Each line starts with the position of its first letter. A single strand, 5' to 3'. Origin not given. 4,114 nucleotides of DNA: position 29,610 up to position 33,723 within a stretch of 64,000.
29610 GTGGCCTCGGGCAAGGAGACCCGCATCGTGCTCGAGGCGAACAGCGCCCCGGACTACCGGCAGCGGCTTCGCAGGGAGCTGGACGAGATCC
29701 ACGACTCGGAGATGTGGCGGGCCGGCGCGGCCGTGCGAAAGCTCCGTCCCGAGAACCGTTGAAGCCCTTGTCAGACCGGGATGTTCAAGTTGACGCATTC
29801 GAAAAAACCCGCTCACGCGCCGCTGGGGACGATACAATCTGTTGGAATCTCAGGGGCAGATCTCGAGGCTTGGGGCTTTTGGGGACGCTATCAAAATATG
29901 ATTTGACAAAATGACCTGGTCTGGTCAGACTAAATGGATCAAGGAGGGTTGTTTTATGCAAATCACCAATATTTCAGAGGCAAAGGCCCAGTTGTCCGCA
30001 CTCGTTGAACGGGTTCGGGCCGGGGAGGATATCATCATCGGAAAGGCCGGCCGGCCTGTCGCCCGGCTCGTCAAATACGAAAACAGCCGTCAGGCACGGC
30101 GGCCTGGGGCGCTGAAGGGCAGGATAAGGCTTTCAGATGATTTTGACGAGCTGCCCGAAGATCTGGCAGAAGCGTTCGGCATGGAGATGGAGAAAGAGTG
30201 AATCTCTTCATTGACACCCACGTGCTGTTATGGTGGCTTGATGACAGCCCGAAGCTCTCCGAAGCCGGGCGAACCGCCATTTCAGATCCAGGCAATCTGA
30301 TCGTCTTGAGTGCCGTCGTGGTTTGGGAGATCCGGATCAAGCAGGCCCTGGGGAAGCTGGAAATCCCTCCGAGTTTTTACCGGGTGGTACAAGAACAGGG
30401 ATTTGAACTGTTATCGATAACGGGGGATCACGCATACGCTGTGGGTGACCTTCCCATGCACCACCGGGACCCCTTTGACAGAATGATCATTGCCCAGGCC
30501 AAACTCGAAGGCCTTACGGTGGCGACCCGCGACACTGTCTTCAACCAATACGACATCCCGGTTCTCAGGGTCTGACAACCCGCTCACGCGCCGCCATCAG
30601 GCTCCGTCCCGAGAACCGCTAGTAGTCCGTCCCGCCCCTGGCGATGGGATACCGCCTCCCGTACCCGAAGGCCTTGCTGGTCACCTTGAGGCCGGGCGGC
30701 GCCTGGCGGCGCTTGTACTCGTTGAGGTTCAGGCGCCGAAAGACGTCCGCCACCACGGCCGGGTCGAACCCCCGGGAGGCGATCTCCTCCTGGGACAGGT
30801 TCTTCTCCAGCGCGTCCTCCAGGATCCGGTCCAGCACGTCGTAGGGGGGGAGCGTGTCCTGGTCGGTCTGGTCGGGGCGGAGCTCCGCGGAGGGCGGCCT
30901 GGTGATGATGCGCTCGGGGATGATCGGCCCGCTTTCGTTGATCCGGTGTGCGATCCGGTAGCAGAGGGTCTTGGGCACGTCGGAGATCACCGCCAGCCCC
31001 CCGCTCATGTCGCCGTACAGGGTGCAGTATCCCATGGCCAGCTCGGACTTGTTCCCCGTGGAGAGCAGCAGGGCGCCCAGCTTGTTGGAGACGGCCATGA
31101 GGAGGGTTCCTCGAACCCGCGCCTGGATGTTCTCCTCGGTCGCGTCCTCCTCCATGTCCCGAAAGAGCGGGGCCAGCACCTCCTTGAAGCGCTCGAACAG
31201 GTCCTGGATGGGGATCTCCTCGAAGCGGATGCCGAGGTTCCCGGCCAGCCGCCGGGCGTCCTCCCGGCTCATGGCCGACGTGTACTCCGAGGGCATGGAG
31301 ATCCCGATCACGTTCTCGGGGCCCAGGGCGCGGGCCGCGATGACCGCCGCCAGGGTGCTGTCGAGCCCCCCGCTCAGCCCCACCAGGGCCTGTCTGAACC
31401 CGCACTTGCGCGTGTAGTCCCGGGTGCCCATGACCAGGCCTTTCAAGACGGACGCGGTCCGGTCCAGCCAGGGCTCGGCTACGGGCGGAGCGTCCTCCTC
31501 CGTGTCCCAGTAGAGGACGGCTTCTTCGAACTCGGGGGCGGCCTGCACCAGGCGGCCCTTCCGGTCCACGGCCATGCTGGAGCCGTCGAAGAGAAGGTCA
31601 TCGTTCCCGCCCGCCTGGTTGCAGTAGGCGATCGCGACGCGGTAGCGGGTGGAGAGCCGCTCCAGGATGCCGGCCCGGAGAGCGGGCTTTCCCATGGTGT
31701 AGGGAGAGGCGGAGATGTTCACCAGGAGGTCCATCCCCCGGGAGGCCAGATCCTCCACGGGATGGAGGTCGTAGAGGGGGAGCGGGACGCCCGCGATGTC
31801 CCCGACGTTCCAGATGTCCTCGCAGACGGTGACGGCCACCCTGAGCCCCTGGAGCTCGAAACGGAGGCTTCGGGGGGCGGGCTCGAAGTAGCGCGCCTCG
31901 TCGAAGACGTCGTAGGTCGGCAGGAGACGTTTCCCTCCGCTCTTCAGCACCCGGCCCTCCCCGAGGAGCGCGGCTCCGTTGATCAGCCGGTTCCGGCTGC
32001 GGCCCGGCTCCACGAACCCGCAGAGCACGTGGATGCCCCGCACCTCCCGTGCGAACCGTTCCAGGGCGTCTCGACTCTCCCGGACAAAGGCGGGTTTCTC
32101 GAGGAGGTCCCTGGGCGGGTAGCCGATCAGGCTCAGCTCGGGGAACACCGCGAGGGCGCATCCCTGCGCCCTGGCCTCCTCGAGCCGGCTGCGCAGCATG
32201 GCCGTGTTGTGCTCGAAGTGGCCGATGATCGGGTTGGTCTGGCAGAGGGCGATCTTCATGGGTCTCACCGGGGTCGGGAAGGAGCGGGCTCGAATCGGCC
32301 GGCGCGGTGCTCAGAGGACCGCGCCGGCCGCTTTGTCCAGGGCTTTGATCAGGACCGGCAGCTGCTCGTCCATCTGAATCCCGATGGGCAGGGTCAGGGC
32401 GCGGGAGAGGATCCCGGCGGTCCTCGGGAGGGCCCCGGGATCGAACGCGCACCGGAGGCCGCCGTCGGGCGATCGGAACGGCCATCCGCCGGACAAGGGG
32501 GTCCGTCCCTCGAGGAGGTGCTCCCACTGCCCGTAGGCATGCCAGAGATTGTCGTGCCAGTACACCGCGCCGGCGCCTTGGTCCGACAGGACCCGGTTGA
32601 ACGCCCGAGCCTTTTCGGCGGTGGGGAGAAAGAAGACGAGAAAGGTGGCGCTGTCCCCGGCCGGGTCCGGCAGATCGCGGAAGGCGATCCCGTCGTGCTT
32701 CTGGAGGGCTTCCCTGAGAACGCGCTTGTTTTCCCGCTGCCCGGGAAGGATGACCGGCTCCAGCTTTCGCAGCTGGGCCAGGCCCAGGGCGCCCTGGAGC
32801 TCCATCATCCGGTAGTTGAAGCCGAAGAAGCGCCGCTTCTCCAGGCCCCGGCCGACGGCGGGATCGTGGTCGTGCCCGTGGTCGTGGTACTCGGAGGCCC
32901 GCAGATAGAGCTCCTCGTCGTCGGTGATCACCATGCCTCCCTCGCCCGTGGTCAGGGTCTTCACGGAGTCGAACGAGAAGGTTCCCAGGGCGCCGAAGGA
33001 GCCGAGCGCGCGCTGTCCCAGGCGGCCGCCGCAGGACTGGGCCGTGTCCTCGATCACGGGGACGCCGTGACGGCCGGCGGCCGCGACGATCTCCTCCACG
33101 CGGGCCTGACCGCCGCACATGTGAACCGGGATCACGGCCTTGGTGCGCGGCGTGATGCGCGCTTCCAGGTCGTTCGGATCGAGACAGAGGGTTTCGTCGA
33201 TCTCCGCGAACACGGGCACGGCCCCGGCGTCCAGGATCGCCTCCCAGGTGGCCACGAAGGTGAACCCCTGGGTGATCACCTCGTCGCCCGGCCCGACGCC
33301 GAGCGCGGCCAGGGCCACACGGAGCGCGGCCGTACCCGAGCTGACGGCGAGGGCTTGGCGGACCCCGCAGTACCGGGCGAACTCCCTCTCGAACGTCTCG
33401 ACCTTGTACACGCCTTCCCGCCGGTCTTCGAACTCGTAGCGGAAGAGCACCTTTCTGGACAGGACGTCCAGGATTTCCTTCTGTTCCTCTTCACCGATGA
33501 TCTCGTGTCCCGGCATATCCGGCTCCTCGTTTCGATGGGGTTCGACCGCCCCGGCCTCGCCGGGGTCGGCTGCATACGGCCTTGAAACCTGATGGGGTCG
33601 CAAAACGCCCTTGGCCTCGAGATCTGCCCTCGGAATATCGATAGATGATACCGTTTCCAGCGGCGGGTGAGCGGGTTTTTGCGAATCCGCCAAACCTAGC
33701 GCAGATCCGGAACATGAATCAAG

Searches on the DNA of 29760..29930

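Call 52: search_rna_families(source=window, start=29760, end=29930, threshold=evalue, max_evalue=10)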
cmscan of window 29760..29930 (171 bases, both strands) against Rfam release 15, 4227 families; matches with E-value up to 10: 2.
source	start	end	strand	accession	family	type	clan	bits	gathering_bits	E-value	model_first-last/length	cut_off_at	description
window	29863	29925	+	RF02089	CLRN1-AS1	Gene; lncRNA;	-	15.6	48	0.046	1-79/79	no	CLRN1 antisense RNA 1 conserved region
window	29895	29930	+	RF01559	DdR1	Gene; snRNA; snoRNA; CD-box;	-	14.8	70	1.6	1-36/66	3'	Dictyostelium snoRNA DdR1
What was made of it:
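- On Any curated RNA family (Rfam 15): Only chance-level hits at E up to 10 over copy E (call 52).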

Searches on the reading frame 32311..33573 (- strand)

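Call 16: search_protein_families(library=pfam, proteins=[window:32311-33573:-], max_evalue=0.001)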
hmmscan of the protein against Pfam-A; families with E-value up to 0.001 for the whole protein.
window:32311-33573:- (420 aa): 5 families
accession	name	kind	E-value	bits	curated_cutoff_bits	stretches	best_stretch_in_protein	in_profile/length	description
PF01041.23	DegT_DnrJ_EryC1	-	2e-83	281.1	19.8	1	57-352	25-319/360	DegT/DnrJ/EryC1/StrS aminotransferase family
PF01212.27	Beta_elim_lyase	-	1.4e-06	28.3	27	1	57-180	33-172/288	Beta-eliminating lyase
PF01053.26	Cys_Met_Meta_PP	-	1.4e-06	27.5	27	1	48-175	44-172/381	Cys/Met metabolism PLP-dependent enzyme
PF00155.27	Aminotran_1_2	-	1.7e-06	27.9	19.7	1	59-178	45-187/361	Aminotransferase class I and II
PF00266.25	Aminotran_5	-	3.6e-05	23.3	21.5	1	59-183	46-182/371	Aminotransferase class-V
